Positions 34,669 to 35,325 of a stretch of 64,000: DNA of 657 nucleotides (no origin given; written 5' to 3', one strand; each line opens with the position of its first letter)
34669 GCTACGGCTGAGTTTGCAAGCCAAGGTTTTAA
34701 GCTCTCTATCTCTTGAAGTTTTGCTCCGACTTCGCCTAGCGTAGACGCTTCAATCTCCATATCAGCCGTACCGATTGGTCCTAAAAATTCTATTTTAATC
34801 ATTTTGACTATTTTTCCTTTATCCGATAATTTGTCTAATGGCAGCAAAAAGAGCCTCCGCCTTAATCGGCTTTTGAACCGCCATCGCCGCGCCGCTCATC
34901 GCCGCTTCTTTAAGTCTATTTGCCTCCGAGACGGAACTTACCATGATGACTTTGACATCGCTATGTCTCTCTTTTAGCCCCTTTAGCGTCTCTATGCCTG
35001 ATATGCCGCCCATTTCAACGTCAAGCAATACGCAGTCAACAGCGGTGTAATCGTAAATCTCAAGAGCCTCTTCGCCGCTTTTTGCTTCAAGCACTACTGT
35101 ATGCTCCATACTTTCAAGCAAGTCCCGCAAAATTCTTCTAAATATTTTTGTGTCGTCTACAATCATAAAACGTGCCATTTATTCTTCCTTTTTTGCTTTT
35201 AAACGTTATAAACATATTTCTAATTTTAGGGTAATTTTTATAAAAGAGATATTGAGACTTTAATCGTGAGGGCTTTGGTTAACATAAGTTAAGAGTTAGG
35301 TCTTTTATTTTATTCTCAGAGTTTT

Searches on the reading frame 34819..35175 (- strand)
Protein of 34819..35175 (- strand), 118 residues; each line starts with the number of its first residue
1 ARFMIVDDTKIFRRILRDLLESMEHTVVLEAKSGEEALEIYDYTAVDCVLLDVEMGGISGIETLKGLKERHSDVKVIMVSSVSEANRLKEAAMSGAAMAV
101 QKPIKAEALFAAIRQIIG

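Call 47: search_protein_families(library=pfam, proteins=[window:34819-35175:-], max_evalue=0.001)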
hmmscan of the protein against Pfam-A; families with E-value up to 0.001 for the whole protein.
window:34819-35175:- (118 aa): 1 family
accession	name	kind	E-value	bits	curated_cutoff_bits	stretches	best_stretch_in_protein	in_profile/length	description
PF00072.30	Response_reg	-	2.2e-27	95.9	30.2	1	4-114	2-111/111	Response regulator receiver domain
